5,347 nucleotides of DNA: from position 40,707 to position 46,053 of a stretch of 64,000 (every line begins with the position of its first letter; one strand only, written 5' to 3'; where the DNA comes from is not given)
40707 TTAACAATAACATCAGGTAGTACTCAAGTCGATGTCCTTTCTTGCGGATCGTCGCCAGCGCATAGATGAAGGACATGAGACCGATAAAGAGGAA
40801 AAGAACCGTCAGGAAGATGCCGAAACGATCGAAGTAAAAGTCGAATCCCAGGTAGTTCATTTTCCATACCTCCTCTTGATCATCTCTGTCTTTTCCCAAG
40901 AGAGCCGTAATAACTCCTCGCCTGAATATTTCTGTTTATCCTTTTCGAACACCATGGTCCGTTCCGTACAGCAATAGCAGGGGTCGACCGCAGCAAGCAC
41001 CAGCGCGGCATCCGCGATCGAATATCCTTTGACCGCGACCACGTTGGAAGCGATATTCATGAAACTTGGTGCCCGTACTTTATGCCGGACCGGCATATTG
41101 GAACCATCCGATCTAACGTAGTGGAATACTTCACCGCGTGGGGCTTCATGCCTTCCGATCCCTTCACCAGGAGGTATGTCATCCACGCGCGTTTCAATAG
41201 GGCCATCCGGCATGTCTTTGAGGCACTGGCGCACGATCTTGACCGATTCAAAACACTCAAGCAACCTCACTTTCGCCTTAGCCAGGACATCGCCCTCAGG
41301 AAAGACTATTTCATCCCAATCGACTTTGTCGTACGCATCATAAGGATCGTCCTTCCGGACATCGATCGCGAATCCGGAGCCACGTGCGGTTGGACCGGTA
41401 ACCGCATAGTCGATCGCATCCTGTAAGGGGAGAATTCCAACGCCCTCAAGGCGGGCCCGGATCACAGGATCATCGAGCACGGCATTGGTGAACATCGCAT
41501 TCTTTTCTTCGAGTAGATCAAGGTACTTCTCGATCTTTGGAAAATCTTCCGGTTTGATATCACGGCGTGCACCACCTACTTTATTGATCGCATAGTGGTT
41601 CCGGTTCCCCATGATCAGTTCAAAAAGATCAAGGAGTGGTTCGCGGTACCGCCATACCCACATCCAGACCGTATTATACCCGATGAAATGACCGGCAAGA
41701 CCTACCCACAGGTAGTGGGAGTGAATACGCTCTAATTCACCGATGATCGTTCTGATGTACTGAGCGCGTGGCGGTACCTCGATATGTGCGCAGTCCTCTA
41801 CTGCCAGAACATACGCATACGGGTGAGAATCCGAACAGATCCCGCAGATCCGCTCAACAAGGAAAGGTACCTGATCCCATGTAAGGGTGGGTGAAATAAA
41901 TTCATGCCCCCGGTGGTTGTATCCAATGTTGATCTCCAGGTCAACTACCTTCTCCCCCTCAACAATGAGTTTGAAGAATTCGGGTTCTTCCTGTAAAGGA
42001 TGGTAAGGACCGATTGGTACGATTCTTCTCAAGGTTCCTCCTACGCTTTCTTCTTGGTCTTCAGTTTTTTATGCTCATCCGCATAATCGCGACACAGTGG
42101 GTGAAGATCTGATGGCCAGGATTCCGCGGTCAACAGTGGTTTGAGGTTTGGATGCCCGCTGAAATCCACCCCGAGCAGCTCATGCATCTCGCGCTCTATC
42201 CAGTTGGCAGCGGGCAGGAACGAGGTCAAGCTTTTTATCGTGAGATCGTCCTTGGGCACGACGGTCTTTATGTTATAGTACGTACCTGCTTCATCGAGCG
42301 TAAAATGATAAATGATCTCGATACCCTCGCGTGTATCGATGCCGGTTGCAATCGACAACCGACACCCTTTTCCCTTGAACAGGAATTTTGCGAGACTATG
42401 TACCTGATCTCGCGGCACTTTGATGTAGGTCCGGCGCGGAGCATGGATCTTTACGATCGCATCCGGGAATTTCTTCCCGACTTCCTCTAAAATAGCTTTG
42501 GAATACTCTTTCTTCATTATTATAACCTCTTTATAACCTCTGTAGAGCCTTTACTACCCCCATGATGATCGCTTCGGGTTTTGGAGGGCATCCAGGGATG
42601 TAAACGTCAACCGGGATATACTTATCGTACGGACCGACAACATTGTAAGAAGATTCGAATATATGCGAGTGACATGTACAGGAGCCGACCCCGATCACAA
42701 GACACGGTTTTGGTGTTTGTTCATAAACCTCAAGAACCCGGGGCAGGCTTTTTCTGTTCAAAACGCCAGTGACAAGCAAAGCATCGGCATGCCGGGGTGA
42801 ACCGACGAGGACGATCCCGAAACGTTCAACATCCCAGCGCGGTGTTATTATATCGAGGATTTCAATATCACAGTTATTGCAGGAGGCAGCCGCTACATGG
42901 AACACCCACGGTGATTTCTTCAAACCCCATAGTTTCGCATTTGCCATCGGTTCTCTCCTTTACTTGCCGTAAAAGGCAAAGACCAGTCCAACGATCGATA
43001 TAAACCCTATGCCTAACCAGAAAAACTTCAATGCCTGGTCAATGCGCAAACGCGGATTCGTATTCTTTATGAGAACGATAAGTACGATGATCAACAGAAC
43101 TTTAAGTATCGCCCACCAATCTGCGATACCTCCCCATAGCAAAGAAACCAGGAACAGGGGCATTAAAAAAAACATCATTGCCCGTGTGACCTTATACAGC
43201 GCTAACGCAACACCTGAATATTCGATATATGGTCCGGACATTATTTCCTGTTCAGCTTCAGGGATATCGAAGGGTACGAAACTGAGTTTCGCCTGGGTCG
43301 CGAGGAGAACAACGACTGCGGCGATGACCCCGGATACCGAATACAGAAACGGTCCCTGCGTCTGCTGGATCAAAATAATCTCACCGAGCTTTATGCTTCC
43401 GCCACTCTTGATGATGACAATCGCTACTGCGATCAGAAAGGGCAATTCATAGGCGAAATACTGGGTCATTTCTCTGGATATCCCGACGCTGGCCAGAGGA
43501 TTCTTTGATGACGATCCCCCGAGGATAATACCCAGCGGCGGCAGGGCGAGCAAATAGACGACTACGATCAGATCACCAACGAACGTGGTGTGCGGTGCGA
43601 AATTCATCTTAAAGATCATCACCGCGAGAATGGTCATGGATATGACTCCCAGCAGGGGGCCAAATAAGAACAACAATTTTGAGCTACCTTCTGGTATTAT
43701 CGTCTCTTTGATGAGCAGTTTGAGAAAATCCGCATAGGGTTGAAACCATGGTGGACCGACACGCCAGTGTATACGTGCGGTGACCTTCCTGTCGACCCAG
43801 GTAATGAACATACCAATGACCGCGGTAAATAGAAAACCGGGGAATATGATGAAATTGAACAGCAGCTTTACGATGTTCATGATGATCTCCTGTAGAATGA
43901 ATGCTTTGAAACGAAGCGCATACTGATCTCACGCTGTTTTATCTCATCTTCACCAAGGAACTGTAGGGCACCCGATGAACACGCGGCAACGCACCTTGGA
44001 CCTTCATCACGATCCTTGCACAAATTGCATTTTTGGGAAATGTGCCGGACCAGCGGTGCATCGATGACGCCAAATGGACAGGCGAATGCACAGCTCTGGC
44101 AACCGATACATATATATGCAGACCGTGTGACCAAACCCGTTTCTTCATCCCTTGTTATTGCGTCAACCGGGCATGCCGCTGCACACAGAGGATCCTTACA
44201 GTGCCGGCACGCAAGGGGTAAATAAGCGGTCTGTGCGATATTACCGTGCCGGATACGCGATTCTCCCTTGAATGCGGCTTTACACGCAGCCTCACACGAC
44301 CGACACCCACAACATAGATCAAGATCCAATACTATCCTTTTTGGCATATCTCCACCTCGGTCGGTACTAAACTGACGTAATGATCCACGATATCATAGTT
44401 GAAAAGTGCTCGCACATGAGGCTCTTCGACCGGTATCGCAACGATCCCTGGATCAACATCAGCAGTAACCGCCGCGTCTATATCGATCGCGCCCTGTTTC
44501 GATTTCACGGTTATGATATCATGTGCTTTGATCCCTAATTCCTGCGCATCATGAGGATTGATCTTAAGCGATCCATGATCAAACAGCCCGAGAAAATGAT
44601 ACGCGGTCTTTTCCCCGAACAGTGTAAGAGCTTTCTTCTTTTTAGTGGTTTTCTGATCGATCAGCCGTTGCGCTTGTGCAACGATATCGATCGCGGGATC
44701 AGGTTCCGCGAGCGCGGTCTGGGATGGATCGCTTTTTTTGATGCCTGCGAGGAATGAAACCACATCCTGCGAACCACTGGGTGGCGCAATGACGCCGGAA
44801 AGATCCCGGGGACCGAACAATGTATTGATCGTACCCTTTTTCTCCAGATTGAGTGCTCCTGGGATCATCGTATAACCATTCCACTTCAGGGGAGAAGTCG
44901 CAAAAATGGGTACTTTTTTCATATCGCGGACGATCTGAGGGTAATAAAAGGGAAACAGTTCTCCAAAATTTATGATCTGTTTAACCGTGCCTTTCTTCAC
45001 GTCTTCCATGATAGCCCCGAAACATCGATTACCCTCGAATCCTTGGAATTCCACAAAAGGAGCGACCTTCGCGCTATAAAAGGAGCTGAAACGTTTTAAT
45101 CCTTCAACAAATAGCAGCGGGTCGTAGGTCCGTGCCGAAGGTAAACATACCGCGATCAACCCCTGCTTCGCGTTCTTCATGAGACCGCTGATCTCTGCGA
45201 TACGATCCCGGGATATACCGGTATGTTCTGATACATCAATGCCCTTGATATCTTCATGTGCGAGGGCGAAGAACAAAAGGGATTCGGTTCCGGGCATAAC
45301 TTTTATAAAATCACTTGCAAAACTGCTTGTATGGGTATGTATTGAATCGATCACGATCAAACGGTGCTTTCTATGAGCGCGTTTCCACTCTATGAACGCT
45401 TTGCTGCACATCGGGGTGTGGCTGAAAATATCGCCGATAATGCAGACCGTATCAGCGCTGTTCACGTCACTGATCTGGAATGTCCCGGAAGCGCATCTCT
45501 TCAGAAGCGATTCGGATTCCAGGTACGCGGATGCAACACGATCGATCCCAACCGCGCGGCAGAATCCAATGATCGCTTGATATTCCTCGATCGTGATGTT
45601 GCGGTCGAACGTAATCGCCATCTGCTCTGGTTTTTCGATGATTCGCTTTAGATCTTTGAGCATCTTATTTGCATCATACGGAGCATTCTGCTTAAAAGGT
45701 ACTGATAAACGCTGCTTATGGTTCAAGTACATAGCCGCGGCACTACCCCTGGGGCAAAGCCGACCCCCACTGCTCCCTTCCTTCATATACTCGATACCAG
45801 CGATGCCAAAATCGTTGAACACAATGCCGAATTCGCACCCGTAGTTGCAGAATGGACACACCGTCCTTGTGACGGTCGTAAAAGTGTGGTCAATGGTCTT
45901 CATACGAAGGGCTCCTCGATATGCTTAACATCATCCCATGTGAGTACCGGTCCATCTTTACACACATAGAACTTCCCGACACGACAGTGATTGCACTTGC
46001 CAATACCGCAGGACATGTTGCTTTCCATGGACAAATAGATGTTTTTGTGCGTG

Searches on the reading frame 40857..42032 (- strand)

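Call 22: search_protein_families(library=pfam, proteins=[window:40857-42032:-], max_evalue=1e-8)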
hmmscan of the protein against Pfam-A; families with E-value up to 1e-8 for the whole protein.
window:40857-42032:- (391 aa): 2 families
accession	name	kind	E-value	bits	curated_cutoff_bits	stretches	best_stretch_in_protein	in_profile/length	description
PF00346.24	Complex1_49kDa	-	1.5e-67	227.9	24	2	117-282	2-167/271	Respiratory-chain NADH dehydrogenase, 49 Kd subunit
PF00374.24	NiFeSe_Hases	-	2.4e-14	53.6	25.8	1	41-109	1-69/508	Nickel-dependent hydrogenase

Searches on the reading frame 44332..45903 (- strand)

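Call 22: search_protein_families(library=pfam, proteins=[window:44332-45903:-], max_evalue=1e-8)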
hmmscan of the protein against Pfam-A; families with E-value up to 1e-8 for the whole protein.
window:44332-45903:- (523 aa): 1 family
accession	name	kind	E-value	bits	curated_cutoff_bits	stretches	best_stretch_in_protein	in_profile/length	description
PF01568.27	Molydop_binding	-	5.6e-12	46.1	26.8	1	445-496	31-82/110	Molydopterin dinucleotide binding domain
